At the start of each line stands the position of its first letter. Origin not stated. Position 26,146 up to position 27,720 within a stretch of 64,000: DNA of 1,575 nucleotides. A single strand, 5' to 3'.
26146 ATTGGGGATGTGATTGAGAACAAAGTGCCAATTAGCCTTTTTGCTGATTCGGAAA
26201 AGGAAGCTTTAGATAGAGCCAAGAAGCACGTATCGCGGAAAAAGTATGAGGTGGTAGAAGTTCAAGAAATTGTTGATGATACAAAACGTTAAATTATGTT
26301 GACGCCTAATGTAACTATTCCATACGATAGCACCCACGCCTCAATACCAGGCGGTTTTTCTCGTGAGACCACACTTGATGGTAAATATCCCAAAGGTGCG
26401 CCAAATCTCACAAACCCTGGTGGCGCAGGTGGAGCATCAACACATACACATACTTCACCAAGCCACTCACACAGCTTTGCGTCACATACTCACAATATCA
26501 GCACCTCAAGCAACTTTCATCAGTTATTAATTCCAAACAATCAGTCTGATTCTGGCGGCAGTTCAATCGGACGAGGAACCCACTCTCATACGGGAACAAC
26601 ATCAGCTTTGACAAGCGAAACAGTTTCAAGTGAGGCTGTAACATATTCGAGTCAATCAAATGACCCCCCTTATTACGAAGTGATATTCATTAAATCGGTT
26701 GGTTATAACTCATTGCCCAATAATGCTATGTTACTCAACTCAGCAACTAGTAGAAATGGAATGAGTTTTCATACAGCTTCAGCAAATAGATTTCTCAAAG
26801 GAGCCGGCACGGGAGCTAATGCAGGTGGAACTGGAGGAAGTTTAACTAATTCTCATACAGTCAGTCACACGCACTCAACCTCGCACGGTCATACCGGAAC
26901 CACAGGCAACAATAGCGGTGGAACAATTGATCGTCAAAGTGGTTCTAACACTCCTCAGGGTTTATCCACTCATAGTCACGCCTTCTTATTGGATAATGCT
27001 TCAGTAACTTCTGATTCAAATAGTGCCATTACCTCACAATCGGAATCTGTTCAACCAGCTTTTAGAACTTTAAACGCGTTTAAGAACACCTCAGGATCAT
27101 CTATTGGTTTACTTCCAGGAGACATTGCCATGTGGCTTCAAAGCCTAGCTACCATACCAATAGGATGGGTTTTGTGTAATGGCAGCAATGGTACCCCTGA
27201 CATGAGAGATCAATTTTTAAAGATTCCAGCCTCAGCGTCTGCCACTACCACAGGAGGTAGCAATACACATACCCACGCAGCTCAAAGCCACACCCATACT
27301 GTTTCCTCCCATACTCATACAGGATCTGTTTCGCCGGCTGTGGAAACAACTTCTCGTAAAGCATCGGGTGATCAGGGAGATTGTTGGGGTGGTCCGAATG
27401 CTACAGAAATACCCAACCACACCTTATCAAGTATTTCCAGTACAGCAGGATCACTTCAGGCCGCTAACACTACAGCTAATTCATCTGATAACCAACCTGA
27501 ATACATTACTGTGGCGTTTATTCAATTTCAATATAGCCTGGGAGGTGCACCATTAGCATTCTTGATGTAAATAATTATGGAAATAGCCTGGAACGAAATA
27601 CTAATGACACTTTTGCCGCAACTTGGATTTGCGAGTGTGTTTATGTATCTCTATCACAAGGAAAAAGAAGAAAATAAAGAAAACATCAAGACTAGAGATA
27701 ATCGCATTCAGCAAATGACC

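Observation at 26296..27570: Tail fiber with at least seven His-x-His(-x-His) clusters, reminiscent of metal-ion-binding fiber tips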

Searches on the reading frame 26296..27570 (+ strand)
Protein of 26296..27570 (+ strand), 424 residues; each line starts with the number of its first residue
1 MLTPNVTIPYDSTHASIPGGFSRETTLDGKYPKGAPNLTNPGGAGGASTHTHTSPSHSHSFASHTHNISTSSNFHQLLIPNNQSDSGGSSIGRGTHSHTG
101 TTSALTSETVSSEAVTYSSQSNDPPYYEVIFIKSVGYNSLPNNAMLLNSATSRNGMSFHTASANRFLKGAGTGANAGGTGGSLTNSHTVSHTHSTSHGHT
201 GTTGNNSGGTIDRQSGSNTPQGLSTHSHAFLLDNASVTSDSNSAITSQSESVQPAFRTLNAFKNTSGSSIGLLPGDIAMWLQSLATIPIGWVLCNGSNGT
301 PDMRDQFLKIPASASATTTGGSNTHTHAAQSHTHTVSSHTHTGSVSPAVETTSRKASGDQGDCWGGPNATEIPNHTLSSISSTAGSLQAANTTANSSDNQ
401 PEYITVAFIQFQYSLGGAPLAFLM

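Call 3: search_protein_families(library=pfam, proteins=[window:26296-27570:+], max_evalue=1)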
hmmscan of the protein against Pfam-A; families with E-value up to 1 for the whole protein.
window:26296-27570:+ (424 aa): 1 family
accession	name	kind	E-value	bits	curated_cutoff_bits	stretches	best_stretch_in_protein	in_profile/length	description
PF07484.17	Collar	-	0.073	13.5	24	1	275-298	1-22/57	Phage Tail Collar Domain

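Call 4: search_protein_families(library=phrogs, proteins=[window:26296-27570:+], max_evalue=0.01)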
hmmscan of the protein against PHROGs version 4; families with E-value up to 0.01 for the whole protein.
window:26296-27570:+ (424 aa): 3 families
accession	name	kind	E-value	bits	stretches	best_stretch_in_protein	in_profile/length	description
phrog_5795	-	tail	3.1e-32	112.8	1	6-421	396-827/968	tail protein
phrog_1800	-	tail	7.7e-13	49.2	1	265-409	383-542/545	tail collar fiber protein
phrog_8469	-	tail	3.7e-10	40.6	1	250-348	121-209/303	tail fiber protein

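Call 6: search_solved_structures(query=window:26296-27567:+, max_evalue=10, show_alignments=3)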
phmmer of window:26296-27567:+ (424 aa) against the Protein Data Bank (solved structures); distinct sequences matched with E-value up to 10: 3.
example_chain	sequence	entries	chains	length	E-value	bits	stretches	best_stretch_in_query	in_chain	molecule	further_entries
9nxk_A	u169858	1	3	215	0.0017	20.8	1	248-370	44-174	Tail fibers protein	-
9qgo_A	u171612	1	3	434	0.0032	20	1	272-353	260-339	Tail fiber protein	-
6ov6_A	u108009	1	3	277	0.012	18.1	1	278-409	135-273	C24 PROTEIN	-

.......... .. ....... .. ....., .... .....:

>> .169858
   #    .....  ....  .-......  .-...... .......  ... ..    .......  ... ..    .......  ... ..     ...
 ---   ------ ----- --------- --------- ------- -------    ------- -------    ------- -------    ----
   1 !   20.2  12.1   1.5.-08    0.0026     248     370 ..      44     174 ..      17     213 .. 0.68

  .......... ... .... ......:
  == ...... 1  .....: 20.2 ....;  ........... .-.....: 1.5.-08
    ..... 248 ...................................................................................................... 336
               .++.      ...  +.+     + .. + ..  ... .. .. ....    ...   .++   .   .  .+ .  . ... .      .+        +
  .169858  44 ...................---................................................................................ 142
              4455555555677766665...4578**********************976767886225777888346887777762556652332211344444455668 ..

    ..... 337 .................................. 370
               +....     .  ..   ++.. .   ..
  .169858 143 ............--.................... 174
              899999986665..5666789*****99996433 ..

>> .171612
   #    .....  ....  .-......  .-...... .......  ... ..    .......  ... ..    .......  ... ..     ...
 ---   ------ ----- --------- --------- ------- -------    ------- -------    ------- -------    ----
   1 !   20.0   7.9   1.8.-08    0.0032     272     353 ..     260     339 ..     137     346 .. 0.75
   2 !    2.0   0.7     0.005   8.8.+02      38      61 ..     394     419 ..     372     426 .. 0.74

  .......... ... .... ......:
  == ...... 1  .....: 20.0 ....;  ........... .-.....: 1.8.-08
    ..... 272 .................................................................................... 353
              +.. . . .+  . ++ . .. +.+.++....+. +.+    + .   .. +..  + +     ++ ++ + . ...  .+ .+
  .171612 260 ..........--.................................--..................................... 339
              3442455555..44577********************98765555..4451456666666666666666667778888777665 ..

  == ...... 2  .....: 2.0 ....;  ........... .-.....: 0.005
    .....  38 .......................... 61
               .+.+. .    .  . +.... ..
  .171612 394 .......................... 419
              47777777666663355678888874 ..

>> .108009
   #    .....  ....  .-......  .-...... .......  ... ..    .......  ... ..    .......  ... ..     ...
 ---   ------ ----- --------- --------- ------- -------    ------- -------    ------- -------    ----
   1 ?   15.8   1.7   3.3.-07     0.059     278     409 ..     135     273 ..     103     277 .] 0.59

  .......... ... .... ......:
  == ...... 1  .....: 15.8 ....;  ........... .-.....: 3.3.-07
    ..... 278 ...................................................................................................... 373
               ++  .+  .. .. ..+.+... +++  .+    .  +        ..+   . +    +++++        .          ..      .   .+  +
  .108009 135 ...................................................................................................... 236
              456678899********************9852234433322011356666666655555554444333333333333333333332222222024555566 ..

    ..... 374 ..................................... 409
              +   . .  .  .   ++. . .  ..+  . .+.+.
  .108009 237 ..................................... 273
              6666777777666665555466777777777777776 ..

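Call 7: find_homologous_proteins(query=window:26296-27567:+, max_evalue=0.001)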
Query window:26296-27567:+ (424 aa): 895 proteins with E <= 0.001 among 8000 candidates; the best 120 are listed.
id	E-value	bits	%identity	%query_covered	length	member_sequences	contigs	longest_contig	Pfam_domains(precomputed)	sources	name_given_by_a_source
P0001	1.9e-268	908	100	100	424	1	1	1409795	-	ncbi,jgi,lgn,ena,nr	ncbi:MAG TPA: hypothetical protein VD999_05835 [Vitreimonas sp.]|nr:hypothetical protein [Vitreimona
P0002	5.8e-161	554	62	97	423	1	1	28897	-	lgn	-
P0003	3.9e-133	463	57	98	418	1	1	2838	-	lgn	-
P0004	2.1e-129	450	56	100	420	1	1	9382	-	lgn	-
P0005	3.3e-127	443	54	100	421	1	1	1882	-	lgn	-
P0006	4.2e-126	439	55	97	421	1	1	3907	-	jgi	jgi:hypothetical protein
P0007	1.7e-125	437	53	100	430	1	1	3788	-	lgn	-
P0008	5.4e-125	436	53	100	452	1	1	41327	-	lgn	-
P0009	5.6e-122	426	52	100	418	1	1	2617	-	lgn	-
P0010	3.6e-118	413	54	97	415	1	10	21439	-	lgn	-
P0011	4.6e-111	390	47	100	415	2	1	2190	-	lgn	-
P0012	6.4e-111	389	49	100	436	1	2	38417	PF07484.18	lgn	-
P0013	1.7e-108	382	51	100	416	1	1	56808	-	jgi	jgi:hypothetical protein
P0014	2.8e-106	374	51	97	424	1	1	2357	-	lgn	-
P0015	4.1e-106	374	49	98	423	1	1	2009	-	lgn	-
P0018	9.5e-105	369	46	100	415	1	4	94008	-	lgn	-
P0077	2.6e-79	285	43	100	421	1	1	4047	PF07484.18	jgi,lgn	jgi:hypothetical protein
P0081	4.8e-78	281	43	99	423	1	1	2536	PF07484.18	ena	-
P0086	2.6e-77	279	41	100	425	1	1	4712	PF07484.18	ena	-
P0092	5.4e-76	274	41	99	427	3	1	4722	PF07484.18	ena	-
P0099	1.8e-74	269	43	100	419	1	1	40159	PF07484.18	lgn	-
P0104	4.1e-74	268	40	99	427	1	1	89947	-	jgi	-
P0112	5.1e-73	265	40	99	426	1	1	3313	PF07484.18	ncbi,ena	-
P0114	6.2e-73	264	41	100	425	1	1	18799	PF07484.18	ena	-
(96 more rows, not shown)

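Call 19: search_dna_similar(query=window:26296-27567:+, collection=phages, mode=protein, max_evalue=0.001, max_rows=30)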
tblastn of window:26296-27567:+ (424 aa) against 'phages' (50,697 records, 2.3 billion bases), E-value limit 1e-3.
Records with a match: 18; places in all: 21; records where one place covers at least 80% of the query: 0.
Best place of each record, by identity: 60-80% 3; <60% 15.
By first word of the organism name: Prochlorococcus 4; Synechococcus 3; Vibrio 3; Actinoplanes 2; Flavobacterium 2; Caudoviricetes 1; Microcystis 1; Methylophilales 1; Marine 1.
By host as written in the record: - 3; Synechococcus sp. WH7803 2; Vibrio vulnificus 2; Prochlorococcus sp. NATL1A 2; Flavobacterium sp. LMO8 2; Actinoplanes sp. SN223/29 1; Methanosarcinales 1; Microcystis sp. 1; and 4 more.
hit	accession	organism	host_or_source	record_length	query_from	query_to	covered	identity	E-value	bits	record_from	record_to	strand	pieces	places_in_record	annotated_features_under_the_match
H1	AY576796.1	Actinoplanes phage phiAsp2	-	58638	21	303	67%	27.6%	1e-4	50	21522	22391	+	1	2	pas28: Pas28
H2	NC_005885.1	Actinoplanes phage phiAsp2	Actinoplanes sp. SN223/29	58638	21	303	67%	27.6%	1e-4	50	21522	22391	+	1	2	Pas28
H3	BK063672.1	Caudoviricetes sp. vir515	Methanosarcinales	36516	275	308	8%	67.6%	9e-7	57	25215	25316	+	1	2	tail protein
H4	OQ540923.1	Microcystis phage MJing1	Microcystis sp.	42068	275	308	8%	64.7%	3e-6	56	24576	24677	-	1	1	hypothetical protein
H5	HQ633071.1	Synechococcus phage S-SKS1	Synechococcus sp. WH7803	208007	268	308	10%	52.4%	2e-5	53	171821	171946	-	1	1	hypothetical protein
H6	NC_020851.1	Synechococcus phage S-SKS1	Synechococcus sp. WH7803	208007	268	308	10%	52.4%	2e-5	53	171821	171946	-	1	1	tail collar fiber protein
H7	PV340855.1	Synechococcus phage Sf-FR1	Synechococcus sp. WH8102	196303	275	308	8%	61.8%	2e-6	57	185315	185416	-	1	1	tail collar domain-containing protein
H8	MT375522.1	Methylophilales phage Venkman EXVC282S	Methylophilales bacterium H5P1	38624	271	308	9%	55.3%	1e-5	54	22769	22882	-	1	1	tail collar protein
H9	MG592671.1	Vibrio phage 2.275.O._10N.286.54.E11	Vibrio cyclitrophicus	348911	275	308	8%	58.8%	8e-4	48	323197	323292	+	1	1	tail collar domain protein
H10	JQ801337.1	Vibrio phage VvAW1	Vibrio vulnificus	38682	275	309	8%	54.3%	4e-4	49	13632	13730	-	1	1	phage tail collar protein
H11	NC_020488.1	Vibrio phage VvAW1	Vibrio vulnificus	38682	275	309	8%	54.3%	4e-4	49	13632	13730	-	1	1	tail collar fiber protein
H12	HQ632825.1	Prochlorococcus phage P-SSM5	Prochlorococcus marinus NATL2A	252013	275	308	8%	50.0%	5e-4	49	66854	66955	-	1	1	hypothetical protein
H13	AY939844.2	Prochlorococcus phage P-SSM2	Prochlorococcus sp. NATL1A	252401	275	308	8%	50.0%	5e-4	49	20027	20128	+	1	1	phage tail fiber-like protein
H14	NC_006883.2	Prochlorococcus phage P-SSM2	Prochlorococcus sp. NATL1A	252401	275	308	8%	50.0%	5e-4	49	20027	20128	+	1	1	tail fiber protein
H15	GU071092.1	Prochlorococcus phage P-SSM2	-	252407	275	308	8%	50.0%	5e-4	49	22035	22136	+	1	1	predicted protein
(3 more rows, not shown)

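Call 20: predict_structure(alignment_id=A1)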
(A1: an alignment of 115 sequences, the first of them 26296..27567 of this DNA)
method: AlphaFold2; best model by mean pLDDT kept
length: 424 residues; sequences in the alignment: 115
mean_pLDDT: 88.7   pTM: 0.82
mean pLDDT of the five models: 88.7, 88.6, 88.5, 87.4, 87.1
residues with pLDDT >= 90: 311; 70-90: 45; 50-70: 53; < 50: 15
segments of 3 or more residues with pLDDT < 50: 219-222, 357-366
pLDDT, mean of each block of 10 residues (from residue 1): 98 98 98 98 97 93 95 74 54 82 95 92 98 98 98 98 99 98 90 96 88 54 75 96 73 96 96 98 98 98 99 98 91 94 90 49 47 87 95 92 99 76 59
secondary structure, 60 per line:
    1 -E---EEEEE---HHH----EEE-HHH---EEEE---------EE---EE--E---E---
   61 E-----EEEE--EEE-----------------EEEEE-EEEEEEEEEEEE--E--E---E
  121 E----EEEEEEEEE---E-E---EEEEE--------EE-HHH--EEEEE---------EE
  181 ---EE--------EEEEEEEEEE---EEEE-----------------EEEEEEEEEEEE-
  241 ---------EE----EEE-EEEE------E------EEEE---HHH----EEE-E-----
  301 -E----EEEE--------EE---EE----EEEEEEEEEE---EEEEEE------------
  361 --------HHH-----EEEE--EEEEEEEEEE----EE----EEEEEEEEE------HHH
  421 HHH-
elements in order: E6-10 E21-23 E31-34 E67-70 E73-75 E93-97 E99-110 E126-134 E144-148 E165-169 E194-203 E207-210 E228-239 E256-258 E260-263 E277-280 E291-293 E307-310 E330-339 E343-348 E377-380 E383-392 E403-411 H418-423

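Call 24: fold_search(model_id=the predicted structure, library=pdb)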
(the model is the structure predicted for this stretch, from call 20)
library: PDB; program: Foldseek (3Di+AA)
matches with E <= 10: 97; with E <= 0.001: 0
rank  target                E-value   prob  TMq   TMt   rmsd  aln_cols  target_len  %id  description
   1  6ov6_C                1.9e-02  0.99  0.20  0.33   8.7       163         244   21  CRYSTALLOGRAPHIC STRUCTURE OF THE C24 PROTEIN FROM THE ANTARCTIC MICROORGANISM BIZIONIA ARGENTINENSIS (released 2020-08-05)
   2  6ov6_B                3.5e-02  0.98  0.20  0.33   8.9       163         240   21  CRYSTALLOGRAPHIC STRUCTURE OF THE C24 PROTEIN FROM THE ANTARCTIC MICROORGANISM BIZIONIA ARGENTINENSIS (released 2020-08-05)
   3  6ov6_A                4.0e-02  0.80  0.22  0.34  50.6       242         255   16  CRYSTALLOGRAPHIC STRUCTURE OF THE C24 PROTEIN FROM THE ANTARCTIC MICROORGANISM BIZIONIA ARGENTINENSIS (released 2020-08-05)
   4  8wjb_B                8.2e-01  0.01  0.05  0.05  41.7       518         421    8  Structural insights into the Langya virus attachment glycoprotein (released 2024-10-02)
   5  4azl_A                1.1e+00  0.01  0.07  0.07  40.5       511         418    7  In meso structure of alginate transporter, AlgE, from Pseudomoas aeruginosa, PAO1, crystal form 2. (released 2013-07-03)
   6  6gel_B                1.3e+00  0.01  0.07  0.06  38.5       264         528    9  The structure of TWITCH-2B (released 2019-08-21)
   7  7ff7_A                1.4e+00  0.01  0.06  0.08  40.4       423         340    8  Structure of OmpF2 (released 2022-11-16)
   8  9l1n_A                1.6e+00  0.01  0.09  0.09  49.2       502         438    8  Structure of Western equine encephalitis virus 71V1658 strain VLP in complex with human PCDH10 EC1 (released 2025-06-04)
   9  6t1d_A                1.6e+00  0.00  0.04  0.05  37.9       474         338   10  Pleurotus Ostreatus Lectin (POL), compelx with melibiose (released 2020-02-19)
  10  9l3v_A                1.8e+00  0.00  0.06  0.06  39.8       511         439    7  structure of WEEV strain 71V1658 virus-like particle(3-fold region) (released 2025-08-27)
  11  9qco_B                2.0e+00  0.00  0.06  0.04  47.0       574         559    7  NTNH-HA70 complex from Clostridium botulinum Serotype B1 (released 2025-09-10)
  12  7t87_B                2.1e+00  0.01  0.05  0.07  38.9       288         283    8  CRYSTAL STRUCTURE OF LEUKOCIDIN AB/CENTYRIN S17/FAB 214F COMPLEX (released 2023-01-11)
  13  4tw1_H                2.2e+00  0.01  0.07  0.09  37.3       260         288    8  Crystal structure of the octameric pore complex of the Staphylococcus aureus Bi-component Toxin LukGH (released 2014-11-12)
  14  8uqq                  2.2e+00  0.01  0.06  0.09  37.6       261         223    7  Structure of mCLIFY: a circularly permuted yellow fluorescent protein (released 2024-10-30)
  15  1uyn                  2.2e+00  0.00  0.06  0.08  38.3       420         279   10  Translocator domain of autotransporter NalP from Neisseria meningitidis (released 2004-03-18)
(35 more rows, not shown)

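Call 26: find_encoding_contigs(protein=P0002, flank=8000, max_places=3)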
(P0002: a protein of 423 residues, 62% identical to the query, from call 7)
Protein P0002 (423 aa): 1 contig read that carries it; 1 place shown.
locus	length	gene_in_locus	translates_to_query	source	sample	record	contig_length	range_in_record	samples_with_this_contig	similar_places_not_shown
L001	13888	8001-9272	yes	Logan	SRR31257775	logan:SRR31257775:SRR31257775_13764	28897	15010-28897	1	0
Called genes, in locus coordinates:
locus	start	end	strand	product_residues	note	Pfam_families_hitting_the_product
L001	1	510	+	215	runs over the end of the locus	-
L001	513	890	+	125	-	-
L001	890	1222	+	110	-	PF11114:Minor_capsid_2 (weak)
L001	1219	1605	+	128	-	PF12691:Phage_tail_terminator_6 (weak)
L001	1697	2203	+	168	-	-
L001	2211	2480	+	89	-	-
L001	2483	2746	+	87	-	-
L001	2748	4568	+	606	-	PF20155:TMP_3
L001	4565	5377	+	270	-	PF22768:SPP1_Dit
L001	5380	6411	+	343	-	-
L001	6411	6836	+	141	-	-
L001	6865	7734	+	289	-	-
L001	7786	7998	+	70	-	-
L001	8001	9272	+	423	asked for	-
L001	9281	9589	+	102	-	-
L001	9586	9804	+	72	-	-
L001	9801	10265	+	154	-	-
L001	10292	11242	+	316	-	PF01520:Amidase_3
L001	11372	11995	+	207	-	-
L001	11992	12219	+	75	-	-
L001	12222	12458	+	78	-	-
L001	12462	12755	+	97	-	-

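Call 30: fold_search(model_id=the predicted structure, library=viral)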
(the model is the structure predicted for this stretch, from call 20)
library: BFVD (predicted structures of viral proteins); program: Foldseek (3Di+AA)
matches with E <= 10: 82; with E <= 0.001: 5
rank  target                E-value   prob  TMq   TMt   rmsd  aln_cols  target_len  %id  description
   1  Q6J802                2.6e-27  1.00  0.75  0.37   5.0       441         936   30  Pas29 [Actinoplanes phage phiAsp2]
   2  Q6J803                2.8e-25  1.00  0.65  0.24   8.7       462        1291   29  Pas28 [Actinoplanes phage phiAsp2]
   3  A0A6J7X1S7            5.2e-06  1.00  0.24  0.20  19.5       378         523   15  Uncharacterized protein [uncultured Caudovirales phage]
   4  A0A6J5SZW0            6.1e-05  1.00  0.32  0.33  25.6       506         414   13  Phage tail collar domain containing protein [uncultured Caudovirales phage]
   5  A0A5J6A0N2            1.0e-04  1.00  0.33  0.35  35.2       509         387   10  Tail fiber protein [Aeromonas phage MJG]
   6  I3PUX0                3.0e-03  1.00  0.17  0.29   8.9       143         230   31  (no name in the UniProt tables at hand)
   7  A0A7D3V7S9            7.0e-03  0.99  0.16  0.32  14.5       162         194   23  Phage tail collar domain-containing protein [Fadolivirus FV1/VV64]
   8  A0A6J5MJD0            7.7e-03  0.99  0.17  0.25  15.1       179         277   24  Phage tail collar domain containing protein [uncultured Caudovirales phage]
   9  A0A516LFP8            1.0e-02  0.63  0.13  0.19  47.0       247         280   19  (no name in the UniProt tables at hand)
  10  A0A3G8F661            1.2e-02  0.98  0.17  0.29  13.6       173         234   21  (no name in the UniProt tables at hand)
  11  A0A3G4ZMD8            1.6e-02  0.97  0.16  0.31   9.8       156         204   21  Microcystin-dependent protein [Terrestrivirus sp.]
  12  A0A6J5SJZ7            1.8e-02  0.98  0.19  0.32   8.8       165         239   25  Phage tail collar domain containing protein [uncultured Caudovirales phage]
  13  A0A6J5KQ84            6.5e-02  0.63  0.17  0.27  43.8       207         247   26  Phage tail collar domain containing protein [uncultured Caudovirales phage]
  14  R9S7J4                1.4e-01  0.72  0.15  0.11   9.4       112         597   30  Phage tail collar domain-containing protein [Prochlorococcus phage P-SSM5]
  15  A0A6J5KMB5            1.7e-01  0.66  0.17  0.26  11.9       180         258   24  Phage tail collar domain containing protein [uncultured Caudovirales phage]
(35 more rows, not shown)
